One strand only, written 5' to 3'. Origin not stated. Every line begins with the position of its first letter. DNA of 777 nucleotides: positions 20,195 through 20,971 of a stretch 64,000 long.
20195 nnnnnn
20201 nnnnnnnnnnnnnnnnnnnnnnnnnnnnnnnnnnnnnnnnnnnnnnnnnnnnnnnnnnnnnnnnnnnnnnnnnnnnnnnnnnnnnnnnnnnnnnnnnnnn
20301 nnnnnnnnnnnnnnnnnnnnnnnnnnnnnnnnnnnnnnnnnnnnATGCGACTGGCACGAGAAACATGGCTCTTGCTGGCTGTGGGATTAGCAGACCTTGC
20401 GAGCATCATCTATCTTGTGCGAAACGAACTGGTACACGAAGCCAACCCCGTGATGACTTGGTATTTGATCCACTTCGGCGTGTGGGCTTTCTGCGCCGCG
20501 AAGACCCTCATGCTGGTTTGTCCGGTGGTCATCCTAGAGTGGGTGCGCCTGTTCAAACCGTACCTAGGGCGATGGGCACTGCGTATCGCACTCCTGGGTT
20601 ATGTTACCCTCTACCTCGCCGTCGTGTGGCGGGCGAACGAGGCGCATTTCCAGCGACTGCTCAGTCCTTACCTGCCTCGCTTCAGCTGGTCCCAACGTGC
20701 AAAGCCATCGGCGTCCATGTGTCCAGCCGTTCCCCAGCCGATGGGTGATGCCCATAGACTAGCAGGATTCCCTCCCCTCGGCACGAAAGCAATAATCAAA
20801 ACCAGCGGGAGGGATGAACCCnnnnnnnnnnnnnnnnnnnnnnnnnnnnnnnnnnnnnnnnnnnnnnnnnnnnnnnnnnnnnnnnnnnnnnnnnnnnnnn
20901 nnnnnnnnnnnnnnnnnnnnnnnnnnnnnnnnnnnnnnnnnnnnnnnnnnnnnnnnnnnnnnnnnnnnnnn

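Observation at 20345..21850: Sugar-binding protein ORF carries an in-frame DUF5658-like membrane domain and an internal lipoprotein start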

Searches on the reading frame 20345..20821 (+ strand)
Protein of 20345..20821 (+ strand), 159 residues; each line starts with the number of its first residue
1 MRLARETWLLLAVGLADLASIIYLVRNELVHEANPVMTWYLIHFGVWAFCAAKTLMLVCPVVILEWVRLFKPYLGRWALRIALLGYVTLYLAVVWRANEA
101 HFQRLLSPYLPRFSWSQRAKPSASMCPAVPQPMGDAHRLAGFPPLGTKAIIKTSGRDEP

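Call 3: search_protein_families(library=pfam, proteins=[window:20345-20821:+], max_evalue=1)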
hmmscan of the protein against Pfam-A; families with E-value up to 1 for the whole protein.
window:20345-20821:+ (159 aa): 1 family
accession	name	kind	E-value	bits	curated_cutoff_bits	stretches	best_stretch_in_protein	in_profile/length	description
PF18902.5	DUF5658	-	4.1e-07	31.1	25.2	1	13-94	3-78/82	Domain of unknown function (DUF5658)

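Call 4: search_protein_families(library=ncbifam, proteins=[window:20345-20821:+], max_evalue=1)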
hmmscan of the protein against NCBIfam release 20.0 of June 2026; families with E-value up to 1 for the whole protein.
window:20345-20821:+ (159 aa): 0 families

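Call 15: find_related_loci(query=window:20345-20749:+, collection=genome_contigs, flank=6000)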
Query window:20345-20749:+ (135 aa) in genome_contigs; peptide patterns used: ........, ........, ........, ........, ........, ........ (x = any residue, [..] = any of these).
80 stretches matched a pattern; 5 encode a relative of the query (tblastn E <= 1e-3); 5 distinct loci.
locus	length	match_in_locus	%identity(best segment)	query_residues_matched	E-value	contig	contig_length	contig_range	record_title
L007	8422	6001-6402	67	1-133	8e-55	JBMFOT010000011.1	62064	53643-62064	MAG: Armatimonadota bacterium isolate KM4338-44 NODE_11_length_62064_cov_3.820140, whole genome shotgun sequence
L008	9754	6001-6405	65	1-134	5e-54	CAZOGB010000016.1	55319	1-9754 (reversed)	MAG TPA_asm: uncultured bacterium isolate binchicken_co30_132 genome assembly, contig: NODE_588_length_55319_cov_26.2779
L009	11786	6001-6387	63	1-135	2e-53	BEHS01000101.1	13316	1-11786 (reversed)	Bacterium HR16 DNA, contig: NODE_1328_101, isolate: HRbin16, whole genome shotgun sequence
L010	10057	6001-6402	66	1-133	1e-47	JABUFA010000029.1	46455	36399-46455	MAG: Chthonomonadia bacterium isolate Ch118 NODE_1127_length_46455_cov_30.4224_ID_8688837, whole genome shotgun sequence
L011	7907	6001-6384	47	1-131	1e-28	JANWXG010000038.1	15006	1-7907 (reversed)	MAG: bacterium isolate SKYG40 NODE_38_length_15006_cov_9.552549, whole genome shotgun sequence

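Call 16: find_related_loci(query=window:20345-20749:+, collection=metagenome_contigs, flank=6000)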
Query window:20345-20749:+ (135 aa) in metagenome_contigs; peptide patterns used: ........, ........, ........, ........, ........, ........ (x = any residue, [..] = any of these).
89 stretches matched a pattern; 7 encode a relative of the query (tblastn E <= 1e-3); 7 distinct loci.
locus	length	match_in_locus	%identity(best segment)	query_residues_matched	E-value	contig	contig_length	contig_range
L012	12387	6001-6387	64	1-135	3e-54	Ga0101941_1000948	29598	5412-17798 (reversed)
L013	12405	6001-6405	67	1-134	2e-51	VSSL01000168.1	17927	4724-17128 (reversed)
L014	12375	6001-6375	65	1-123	2e-51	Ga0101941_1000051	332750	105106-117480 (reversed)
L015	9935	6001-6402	66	1-133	1e-47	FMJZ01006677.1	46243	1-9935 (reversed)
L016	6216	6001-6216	76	1-72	4e-34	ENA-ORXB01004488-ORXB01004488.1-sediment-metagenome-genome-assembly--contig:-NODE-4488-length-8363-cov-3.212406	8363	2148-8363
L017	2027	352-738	52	1-131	9e-25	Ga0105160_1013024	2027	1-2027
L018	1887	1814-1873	80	1-20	3e-5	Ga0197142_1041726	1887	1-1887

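Call 22: find_homologous_proteins(query=window:20345-20749:+)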
Query window:20345-20749:+ (135 aa): 19 proteins with E <= 0.001 among 64 candidates.
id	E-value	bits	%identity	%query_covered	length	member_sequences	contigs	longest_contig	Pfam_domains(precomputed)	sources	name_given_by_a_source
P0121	7.4e-52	193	70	91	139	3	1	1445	PF18902.6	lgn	-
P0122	6.9e-51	190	70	91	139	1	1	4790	PF18902.6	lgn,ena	-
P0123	1.1e-50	190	68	95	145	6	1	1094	PF18902.6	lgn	-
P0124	1.6e-50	189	75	82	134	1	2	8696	PF18902.6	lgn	-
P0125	5.1e-50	187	66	99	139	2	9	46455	PF18902.6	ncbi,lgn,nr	ncbi:MAG: hypothetical protein HPY54_12440 [Chthonomonadetes bacterium]|nr:hypothetical protein [Cht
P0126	5.3e-50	187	70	93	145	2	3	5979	PF18902.6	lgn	-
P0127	5.6e-50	187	68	91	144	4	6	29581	PF18902.6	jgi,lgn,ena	-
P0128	1.2e-49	186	69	90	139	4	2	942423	PF18902.6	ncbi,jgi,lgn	jgi:hypothetical protein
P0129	1.6e-49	186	65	99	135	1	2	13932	PF18902.6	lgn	-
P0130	4.1e-49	184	65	99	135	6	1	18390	PF18902.6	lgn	-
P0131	1.5e-48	183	63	99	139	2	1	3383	PF18902.6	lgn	-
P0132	2.1e-48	182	69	90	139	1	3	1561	PF18902.6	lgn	-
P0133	2.5e-48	182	65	99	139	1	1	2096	PF18902.6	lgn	-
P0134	9.2e-48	180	66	91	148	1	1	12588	PF18902.6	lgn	-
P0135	2.0e-46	176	69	84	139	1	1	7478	PF18902.6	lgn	-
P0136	3.6e-46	175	66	90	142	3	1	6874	PF18902.6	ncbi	-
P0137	3.5e-44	168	58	96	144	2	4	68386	PF18902.6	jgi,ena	jgi:hypothetical protein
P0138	8.2e-43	164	57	96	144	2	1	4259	PF18902.6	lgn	-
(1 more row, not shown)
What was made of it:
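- On DUF5658 (PF18902): Orthologues carry a precomputed PF18902 assignment (call 22).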

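Call 28: find_encoding_contigs(protein=P0124, flank=3000, max_places=3)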
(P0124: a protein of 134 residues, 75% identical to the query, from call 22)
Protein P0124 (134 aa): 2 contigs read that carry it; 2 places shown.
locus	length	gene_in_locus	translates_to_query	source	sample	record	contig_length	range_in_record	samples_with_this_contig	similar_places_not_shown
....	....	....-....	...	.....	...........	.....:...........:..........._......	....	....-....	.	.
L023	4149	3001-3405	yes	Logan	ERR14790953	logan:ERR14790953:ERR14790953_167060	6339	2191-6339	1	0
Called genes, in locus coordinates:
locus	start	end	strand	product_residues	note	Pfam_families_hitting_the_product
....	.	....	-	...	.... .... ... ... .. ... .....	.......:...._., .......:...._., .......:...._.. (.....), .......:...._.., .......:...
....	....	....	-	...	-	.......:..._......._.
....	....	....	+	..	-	-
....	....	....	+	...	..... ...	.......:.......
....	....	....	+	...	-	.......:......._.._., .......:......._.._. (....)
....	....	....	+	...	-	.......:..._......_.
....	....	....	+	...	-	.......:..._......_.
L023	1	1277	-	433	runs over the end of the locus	PF12838:Fer4_7, PF13183:Fer4_8, PF13237:Fer4_10 (faint), PF13534:Fer4_17, PF02754:CCG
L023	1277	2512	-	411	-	PF01565:FAD_binding_4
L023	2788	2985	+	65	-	-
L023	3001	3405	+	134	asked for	PF18902:DUF5658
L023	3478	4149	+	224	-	?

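Call 39: predict_structure(alignment_id=A3)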
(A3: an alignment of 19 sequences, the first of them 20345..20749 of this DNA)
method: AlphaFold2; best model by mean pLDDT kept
length: 135 residues; sequences in the alignment: 19
mean_pLDDT: 72.7   pTM: 0.37
mean pLDDT of the five models: 72.7, 70.9, 67.4, 65.3, 60.7
residues with pLDDT >= 90: 0; 70-90: 99; 50-70: 33; < 50: 3
segments of 3 or more residues with pLDDT < 50: 125-127
pLDDT, mean of each block of 10 residues (from residue 1): 69 78 72 73 78 78 79 81 83 79 73 55 52 62
secondary structure, 60 per line:
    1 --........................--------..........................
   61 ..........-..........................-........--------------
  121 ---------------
elements in order: H3-26 H35-70 H72-97 H99-106
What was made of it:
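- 20381..20626 (+): DUF5658 (PF18902) domain, aa 13-94, with three predicted long helices and the invariant EANP loop. The AF2 model has helices 3-26, 35-70 and 72-97, pLDDT 72.7 (call 39).
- On DUF5658 (PF18902): The AF2 model places the loop at 27-34, between helices 3-26 and 35-70 (call 39).
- The AF2 model has three long helices (call 39).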

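Call 46: fold_search(model_id=the predicted structure, library=pdb)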
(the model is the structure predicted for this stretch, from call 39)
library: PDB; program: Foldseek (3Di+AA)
matches with E <= 10: 3; with E <= 0.001: 0
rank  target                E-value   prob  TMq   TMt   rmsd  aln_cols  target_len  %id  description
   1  9e0h_A                4.9e+00  0.12  0.36  0.33   8.0       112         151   24  De novo calcium channel heptamer, CalC6_3 with DHR extensions. Off target multimerization state (released 2025-10-01)
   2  2pem_E                6.8e+00  0.03  0.22  0.25  15.2       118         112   19  Crystal structure of RbcX in complex with substrate (released 2007-07-10)
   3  2pej_D                7.7e+00  0.05  0.26  0.32  15.1       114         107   19  Crystal structure of RbcX point mutant Y17A/Y20L (released 2007-07-10)
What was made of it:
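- Tried and rejected: Foldseek of the AF2 model against the PDB: no match with E below 1 (call 46).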

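Call 55: search_protein_representatives(alignment_id=A3)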
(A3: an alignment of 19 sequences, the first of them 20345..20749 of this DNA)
Query: 19 sequences, 139 profile positions. Proteins with E-value up to 0.001 (for the whole library): 542; up to 1e-10: 253; up to 1e-30: 3. The best 150 are listed.
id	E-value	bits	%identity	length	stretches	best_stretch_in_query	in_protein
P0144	2.6e-63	228.4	-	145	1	1-139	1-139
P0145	3.8e-43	163.1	-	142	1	1-138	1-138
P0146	3.4e-31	124.3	-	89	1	56-139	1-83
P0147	5.3e-27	110.8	-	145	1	1-138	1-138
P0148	7.8e-26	107.0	-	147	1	1-112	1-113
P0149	1.3e-25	106.2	-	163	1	3-108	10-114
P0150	1.1e-23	100.0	-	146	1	1-113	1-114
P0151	1.4e-23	99.7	-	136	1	1-123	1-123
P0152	1.6e-23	99.5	-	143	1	3-104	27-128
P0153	1.9e-23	99.3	-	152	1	1-103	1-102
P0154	3.4e-23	98.4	-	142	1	1-114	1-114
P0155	8.3e-23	97.2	-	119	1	1-99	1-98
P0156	3.2e-22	95.3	-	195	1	1-122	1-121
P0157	6.7e-22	94.2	-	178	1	2-101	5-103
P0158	8.6e-22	93.9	-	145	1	1-92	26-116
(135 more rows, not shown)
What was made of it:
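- The best 150 of 542 wider-family representatives are 89-282 aa (call 55).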
